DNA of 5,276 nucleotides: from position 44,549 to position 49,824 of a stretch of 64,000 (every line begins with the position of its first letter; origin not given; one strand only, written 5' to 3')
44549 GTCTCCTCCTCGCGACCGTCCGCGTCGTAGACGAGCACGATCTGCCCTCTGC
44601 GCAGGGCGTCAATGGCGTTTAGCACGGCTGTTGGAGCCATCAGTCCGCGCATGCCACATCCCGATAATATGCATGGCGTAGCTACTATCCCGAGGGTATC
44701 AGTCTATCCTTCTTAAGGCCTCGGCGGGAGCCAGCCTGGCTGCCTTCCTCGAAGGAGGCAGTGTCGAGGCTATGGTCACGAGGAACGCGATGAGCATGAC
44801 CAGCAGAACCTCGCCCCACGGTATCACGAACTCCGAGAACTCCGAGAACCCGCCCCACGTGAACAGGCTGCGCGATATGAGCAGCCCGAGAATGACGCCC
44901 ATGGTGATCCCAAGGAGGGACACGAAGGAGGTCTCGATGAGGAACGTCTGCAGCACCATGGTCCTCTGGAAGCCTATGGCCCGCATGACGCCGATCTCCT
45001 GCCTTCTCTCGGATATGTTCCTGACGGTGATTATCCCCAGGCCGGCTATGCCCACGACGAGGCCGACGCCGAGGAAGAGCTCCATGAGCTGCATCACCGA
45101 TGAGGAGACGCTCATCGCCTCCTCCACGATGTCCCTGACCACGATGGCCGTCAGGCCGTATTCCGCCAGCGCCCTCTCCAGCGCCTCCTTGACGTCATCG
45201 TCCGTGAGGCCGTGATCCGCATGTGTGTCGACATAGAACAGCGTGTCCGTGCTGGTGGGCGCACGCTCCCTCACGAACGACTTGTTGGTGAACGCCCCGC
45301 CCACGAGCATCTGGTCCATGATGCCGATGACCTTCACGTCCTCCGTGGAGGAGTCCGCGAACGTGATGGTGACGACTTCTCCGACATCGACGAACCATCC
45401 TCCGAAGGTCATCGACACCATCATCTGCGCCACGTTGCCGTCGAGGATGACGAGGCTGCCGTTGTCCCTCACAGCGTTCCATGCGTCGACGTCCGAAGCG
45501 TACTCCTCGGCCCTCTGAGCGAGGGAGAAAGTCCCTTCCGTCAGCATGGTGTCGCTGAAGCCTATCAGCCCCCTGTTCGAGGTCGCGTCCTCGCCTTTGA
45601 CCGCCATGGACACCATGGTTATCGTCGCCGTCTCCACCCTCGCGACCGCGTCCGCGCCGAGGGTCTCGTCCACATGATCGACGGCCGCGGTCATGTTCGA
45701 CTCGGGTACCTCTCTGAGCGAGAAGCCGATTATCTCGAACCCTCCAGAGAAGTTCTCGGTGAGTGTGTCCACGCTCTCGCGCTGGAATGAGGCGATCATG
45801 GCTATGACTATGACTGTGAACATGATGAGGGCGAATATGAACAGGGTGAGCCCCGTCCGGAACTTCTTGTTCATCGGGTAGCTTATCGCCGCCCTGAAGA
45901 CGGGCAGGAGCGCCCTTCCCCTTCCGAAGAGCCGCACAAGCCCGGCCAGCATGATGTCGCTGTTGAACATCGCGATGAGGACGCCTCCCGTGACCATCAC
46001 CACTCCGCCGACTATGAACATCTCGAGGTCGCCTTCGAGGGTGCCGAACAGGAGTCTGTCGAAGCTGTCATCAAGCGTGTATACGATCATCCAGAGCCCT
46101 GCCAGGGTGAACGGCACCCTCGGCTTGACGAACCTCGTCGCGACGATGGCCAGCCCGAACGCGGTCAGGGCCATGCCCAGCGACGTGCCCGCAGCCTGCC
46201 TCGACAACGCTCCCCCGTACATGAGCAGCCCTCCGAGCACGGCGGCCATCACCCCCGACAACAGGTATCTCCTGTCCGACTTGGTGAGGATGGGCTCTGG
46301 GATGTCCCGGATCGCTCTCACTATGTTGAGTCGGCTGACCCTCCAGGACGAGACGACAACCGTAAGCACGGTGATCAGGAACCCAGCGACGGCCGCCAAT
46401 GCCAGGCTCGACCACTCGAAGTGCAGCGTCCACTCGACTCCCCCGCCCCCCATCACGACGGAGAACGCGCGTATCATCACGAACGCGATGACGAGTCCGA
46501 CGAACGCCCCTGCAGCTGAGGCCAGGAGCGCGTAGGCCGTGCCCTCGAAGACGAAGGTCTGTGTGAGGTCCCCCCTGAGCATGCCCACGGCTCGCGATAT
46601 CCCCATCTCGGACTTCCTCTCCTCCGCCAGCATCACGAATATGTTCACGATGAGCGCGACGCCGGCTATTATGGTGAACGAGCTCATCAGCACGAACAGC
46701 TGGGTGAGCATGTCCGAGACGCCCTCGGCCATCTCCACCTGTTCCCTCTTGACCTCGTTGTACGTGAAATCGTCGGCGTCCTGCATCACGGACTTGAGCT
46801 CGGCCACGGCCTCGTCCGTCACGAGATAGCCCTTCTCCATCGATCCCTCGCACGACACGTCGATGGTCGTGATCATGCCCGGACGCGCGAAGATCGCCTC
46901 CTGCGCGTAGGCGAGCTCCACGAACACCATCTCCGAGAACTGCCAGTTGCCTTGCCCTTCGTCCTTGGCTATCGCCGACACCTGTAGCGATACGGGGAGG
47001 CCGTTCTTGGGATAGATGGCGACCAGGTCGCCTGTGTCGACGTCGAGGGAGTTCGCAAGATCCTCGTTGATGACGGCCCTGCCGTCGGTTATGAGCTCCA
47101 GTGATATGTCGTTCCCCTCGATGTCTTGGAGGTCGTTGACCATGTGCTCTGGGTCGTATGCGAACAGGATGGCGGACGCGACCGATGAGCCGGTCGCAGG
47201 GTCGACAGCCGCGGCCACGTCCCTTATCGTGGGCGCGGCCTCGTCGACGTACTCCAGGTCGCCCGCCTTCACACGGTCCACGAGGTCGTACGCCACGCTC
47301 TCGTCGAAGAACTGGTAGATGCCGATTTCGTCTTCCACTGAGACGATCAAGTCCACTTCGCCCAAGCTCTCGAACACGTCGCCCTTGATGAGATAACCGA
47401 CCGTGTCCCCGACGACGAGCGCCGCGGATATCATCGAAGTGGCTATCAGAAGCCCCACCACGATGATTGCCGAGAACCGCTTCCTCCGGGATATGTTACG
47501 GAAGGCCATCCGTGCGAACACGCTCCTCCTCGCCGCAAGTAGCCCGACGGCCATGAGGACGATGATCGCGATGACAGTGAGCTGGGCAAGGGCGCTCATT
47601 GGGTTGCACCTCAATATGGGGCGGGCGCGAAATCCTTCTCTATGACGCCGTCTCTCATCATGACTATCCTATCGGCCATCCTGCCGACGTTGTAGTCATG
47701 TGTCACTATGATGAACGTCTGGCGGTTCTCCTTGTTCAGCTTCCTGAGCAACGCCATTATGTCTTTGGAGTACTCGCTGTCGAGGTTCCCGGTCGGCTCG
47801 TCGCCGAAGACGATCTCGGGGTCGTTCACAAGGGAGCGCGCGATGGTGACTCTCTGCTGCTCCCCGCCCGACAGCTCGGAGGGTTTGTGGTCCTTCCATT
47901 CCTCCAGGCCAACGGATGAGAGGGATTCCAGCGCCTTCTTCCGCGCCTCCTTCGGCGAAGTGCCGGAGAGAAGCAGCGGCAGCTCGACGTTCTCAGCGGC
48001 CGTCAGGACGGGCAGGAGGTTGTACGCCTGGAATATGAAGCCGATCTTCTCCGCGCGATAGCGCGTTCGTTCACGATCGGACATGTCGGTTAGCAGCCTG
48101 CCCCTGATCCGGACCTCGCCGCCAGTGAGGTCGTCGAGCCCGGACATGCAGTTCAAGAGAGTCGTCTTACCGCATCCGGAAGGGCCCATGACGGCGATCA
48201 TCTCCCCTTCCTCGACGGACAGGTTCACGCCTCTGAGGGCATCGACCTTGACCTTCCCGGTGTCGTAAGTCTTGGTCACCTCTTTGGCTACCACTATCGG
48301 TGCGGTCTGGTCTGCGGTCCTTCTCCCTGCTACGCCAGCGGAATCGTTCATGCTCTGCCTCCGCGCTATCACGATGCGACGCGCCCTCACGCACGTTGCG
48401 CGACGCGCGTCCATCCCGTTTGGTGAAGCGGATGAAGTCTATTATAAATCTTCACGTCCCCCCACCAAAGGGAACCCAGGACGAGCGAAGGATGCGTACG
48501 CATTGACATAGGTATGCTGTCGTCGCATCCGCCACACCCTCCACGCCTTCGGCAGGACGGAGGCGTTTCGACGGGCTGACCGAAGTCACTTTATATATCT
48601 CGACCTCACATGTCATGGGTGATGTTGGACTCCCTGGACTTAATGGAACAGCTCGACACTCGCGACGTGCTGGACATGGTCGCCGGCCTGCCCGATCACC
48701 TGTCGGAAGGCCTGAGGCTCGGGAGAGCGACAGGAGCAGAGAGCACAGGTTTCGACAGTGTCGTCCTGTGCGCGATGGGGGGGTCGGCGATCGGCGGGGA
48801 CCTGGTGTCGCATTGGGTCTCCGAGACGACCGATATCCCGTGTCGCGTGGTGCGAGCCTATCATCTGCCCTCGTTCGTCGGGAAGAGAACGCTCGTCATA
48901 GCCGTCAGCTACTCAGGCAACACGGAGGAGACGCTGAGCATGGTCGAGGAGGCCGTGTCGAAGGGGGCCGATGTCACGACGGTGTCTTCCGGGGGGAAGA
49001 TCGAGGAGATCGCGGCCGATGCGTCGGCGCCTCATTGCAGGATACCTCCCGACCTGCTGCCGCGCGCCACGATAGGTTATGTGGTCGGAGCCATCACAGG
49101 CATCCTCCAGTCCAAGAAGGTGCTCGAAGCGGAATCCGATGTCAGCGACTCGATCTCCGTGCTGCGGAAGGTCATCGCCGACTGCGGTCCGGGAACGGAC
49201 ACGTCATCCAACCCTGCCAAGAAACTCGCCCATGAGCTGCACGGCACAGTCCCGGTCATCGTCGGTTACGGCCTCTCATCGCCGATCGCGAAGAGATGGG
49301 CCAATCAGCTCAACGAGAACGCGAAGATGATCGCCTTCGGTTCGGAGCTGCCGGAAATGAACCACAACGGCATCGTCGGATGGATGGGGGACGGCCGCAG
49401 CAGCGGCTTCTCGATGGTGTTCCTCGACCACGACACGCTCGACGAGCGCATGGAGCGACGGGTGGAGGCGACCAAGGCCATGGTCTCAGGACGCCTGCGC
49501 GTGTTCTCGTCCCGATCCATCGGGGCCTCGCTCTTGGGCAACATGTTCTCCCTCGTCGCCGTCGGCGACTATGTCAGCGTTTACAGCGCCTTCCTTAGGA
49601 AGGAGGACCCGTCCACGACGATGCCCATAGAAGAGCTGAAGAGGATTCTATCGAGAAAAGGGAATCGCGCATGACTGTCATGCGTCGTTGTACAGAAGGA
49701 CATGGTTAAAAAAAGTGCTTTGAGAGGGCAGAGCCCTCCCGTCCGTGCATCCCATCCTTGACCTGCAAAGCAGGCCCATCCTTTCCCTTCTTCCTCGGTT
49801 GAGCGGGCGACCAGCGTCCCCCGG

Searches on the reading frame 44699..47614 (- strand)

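Call 24: search_protein_families(library=pfam, proteins=[window:44699-47614:-], max_evalue=0.00001)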
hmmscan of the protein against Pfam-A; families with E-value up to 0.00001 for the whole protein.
window:44699-47614:- (971 aa): 1 family
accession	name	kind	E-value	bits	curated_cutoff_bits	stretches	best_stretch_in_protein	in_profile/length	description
PF02687.27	FtsX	-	1.4e-31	109.4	25.5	2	846-962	2-119/120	FtsX-like permease C-terminal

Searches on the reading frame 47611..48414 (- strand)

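Call 24: search_protein_families(library=pfam, proteins=[window:47611-48414:-], max_evalue=0.00001)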
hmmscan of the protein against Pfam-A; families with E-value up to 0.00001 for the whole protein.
window:47611-48414:- (267 aa): 1 family
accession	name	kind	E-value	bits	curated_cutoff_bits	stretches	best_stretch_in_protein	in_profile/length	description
PF00005.33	ABC_tran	-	1.1e-34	120.5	25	1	60-208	1-136/137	ABC transporter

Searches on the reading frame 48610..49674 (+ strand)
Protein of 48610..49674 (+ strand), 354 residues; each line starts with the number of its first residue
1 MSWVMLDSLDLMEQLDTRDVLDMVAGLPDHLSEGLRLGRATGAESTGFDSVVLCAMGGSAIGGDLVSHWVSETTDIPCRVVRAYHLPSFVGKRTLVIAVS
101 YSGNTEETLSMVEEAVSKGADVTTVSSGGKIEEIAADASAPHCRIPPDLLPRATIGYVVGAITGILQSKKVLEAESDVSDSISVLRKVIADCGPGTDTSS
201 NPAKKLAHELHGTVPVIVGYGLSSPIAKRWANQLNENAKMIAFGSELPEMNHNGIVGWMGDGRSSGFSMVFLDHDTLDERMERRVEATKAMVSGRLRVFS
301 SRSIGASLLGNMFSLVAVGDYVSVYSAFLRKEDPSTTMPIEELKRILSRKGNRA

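Call 24: search_protein_families(library=pfam, proteins=[window:48610-49674:+], max_evalue=0.00001)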
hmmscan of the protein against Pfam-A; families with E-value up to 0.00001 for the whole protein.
window:48610-49674:+ (354 aa): 2 families
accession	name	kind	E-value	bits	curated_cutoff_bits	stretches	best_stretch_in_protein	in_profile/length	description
PF10432.14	bact-PGI_C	-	1.1e-42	145.9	24.5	1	200-345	2-149/151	Bacterial phospho-glucose isomerase C-terminal SIS domain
PF01380.27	SIS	-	2.5e-09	37.5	25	1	50-124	7-85/131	SIS domain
